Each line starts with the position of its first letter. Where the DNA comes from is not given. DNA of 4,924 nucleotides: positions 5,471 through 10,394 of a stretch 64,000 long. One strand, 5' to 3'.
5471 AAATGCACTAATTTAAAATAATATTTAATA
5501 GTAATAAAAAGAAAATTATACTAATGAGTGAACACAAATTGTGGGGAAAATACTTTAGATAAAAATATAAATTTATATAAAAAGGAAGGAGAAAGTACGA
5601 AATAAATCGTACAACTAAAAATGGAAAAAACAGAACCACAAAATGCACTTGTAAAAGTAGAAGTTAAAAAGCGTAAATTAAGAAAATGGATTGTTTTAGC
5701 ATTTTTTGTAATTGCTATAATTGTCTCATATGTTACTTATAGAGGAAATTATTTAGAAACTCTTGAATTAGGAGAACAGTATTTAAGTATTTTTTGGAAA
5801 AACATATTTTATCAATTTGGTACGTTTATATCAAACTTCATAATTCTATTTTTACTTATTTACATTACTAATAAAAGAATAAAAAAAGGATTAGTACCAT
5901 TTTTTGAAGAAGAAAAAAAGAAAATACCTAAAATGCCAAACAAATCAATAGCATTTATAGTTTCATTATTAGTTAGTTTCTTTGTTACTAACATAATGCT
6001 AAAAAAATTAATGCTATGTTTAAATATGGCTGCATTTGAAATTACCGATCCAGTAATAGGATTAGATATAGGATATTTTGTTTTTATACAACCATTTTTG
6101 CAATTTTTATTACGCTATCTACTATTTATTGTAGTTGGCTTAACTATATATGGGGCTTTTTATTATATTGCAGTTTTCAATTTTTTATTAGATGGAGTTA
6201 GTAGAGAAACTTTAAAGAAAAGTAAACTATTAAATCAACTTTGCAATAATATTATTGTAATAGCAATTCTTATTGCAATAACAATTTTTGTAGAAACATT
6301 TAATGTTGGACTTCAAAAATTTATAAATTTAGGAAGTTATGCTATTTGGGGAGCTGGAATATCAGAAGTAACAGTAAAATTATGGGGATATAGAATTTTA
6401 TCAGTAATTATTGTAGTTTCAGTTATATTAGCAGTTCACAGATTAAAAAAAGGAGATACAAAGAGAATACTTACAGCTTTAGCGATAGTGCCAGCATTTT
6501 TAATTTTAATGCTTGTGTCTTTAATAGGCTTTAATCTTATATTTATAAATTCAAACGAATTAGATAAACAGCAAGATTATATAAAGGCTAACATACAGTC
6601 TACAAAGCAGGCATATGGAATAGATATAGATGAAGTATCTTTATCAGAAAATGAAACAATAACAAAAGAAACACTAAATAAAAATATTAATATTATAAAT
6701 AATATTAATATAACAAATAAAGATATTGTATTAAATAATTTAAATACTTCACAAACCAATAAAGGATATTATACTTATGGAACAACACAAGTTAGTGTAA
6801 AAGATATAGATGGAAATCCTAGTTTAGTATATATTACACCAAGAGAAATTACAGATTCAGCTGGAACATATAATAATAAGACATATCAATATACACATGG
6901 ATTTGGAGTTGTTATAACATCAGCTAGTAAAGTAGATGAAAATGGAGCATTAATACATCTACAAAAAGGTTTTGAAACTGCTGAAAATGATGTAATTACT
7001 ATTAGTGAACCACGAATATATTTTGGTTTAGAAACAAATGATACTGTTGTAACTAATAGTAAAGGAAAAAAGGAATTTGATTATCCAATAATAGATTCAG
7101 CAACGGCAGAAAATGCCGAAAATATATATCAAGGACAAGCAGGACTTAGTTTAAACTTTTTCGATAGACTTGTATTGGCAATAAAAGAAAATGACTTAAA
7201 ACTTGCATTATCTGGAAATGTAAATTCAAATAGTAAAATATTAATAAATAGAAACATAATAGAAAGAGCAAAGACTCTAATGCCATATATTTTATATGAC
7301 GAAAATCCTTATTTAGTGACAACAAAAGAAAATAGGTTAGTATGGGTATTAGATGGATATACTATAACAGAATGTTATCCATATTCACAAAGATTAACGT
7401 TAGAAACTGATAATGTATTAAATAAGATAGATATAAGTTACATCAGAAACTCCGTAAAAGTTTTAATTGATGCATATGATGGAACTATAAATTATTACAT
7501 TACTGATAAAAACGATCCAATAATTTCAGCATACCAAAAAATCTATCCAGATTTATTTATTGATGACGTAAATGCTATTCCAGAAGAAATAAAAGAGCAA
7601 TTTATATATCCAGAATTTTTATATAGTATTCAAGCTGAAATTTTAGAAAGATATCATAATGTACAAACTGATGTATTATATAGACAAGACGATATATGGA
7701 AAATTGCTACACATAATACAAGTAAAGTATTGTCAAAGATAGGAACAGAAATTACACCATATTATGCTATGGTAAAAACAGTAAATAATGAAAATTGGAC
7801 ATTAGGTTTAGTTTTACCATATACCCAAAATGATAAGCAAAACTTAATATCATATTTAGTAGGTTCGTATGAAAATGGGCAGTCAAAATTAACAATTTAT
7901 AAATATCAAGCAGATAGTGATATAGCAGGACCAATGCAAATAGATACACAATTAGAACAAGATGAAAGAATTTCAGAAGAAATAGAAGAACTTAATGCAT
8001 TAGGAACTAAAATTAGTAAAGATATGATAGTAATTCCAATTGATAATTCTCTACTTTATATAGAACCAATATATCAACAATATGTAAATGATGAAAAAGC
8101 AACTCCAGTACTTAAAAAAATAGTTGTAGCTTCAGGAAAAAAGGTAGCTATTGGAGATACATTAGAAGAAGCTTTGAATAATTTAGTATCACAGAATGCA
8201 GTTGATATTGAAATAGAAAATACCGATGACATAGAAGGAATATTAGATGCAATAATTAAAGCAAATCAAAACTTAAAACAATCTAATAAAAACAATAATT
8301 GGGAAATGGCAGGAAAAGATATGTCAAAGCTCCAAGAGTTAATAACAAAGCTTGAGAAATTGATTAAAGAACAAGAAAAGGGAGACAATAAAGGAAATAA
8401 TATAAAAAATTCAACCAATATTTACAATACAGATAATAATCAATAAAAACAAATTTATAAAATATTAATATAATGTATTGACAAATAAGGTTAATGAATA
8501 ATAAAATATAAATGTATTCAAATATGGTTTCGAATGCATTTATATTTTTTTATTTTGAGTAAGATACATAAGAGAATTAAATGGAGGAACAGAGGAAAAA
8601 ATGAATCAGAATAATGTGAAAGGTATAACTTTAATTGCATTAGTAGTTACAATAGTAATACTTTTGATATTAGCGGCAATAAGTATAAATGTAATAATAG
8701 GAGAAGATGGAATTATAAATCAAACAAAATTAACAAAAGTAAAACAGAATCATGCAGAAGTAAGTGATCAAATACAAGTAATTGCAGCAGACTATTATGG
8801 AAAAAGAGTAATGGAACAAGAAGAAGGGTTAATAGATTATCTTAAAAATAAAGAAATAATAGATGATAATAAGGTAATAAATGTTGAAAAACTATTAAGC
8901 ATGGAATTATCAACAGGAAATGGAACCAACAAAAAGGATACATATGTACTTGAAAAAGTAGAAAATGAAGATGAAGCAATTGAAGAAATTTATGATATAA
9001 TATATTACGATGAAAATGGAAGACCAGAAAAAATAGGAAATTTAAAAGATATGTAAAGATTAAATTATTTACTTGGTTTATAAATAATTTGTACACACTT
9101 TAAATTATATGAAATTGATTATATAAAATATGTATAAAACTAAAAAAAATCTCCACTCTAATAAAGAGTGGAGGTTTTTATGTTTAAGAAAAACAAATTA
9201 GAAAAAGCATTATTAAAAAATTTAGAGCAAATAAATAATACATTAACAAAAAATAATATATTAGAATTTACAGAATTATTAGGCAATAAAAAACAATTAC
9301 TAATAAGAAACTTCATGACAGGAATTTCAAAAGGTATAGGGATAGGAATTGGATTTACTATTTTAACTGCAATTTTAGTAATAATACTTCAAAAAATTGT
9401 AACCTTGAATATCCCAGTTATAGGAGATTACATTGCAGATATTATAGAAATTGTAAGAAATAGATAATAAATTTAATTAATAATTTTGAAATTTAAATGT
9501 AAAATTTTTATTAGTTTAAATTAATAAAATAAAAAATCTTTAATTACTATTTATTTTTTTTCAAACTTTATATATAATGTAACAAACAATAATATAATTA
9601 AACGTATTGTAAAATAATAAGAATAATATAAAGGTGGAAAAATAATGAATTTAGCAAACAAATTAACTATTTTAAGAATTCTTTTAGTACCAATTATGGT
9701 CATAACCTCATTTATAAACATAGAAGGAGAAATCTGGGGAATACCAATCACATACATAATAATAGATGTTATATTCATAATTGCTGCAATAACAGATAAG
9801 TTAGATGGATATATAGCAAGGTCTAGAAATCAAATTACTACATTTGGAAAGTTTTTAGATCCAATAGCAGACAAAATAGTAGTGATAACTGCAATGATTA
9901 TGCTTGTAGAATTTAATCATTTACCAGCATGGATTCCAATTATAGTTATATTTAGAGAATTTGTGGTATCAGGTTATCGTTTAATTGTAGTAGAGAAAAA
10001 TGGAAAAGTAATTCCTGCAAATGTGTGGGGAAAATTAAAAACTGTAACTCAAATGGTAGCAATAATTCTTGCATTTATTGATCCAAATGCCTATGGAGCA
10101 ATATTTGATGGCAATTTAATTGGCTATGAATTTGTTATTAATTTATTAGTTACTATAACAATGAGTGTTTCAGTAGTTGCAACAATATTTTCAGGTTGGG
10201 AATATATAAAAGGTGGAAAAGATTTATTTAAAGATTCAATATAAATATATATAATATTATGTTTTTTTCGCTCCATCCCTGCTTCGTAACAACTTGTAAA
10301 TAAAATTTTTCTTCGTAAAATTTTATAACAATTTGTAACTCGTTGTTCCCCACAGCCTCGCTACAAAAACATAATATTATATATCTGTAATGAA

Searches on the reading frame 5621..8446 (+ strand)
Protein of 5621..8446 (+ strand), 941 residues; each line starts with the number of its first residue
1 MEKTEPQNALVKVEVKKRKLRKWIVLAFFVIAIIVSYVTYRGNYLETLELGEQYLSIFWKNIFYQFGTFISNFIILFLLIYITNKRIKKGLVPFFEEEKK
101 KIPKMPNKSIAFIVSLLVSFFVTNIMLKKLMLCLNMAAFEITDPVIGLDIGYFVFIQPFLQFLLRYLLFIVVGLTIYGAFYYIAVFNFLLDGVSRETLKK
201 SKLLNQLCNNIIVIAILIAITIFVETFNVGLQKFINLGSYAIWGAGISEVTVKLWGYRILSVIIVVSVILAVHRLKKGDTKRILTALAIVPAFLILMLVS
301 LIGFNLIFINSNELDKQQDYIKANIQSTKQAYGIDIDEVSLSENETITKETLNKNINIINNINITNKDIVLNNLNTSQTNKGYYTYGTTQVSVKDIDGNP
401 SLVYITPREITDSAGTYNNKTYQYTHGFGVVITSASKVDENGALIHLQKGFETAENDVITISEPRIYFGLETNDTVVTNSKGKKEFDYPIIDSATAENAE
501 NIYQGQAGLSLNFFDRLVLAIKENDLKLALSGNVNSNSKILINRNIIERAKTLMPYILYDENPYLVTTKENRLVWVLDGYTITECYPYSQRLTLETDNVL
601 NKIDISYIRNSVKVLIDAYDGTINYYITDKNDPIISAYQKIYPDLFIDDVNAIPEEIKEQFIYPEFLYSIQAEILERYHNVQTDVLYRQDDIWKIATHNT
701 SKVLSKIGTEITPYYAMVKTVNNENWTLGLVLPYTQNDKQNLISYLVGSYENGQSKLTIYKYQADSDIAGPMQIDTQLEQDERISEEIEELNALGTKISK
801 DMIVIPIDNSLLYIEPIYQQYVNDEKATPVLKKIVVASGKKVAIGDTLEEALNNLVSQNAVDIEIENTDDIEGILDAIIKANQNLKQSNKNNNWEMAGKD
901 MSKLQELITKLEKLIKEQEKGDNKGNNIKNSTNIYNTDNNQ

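Call 32: search_protein_families(library=pfam, max_evalue=1e-8, proteins=[window:5621-8446:+])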
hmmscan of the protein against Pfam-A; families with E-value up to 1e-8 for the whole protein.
window:5621-8446:+ (941 aa): 1 family
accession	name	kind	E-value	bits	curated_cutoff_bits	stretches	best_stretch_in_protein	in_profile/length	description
PF03699.18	UPF0182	-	4e-171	571.3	27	1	25-789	3-768/770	Uncharacterised protein family (UPF0182)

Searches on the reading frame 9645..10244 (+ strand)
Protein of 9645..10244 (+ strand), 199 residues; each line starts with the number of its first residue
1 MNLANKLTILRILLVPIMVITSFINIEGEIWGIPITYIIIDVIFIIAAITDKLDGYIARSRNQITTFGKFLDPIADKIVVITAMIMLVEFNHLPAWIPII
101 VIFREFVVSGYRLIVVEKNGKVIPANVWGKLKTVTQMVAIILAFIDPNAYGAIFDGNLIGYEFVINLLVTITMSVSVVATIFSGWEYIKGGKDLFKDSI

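Call 32: search_protein_families(library=pfam, max_evalue=1e-8, proteins=[window:9645-10244:+])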
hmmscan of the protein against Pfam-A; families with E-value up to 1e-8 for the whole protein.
window:9645-10244:+ (199 aa): 1 family
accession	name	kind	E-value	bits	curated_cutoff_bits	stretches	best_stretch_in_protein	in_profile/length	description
PF01066.26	CDP-OH_P_transf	-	5.9e-44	150.6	22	1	1-168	1-138/152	CDP-alcohol phosphatidyltransferase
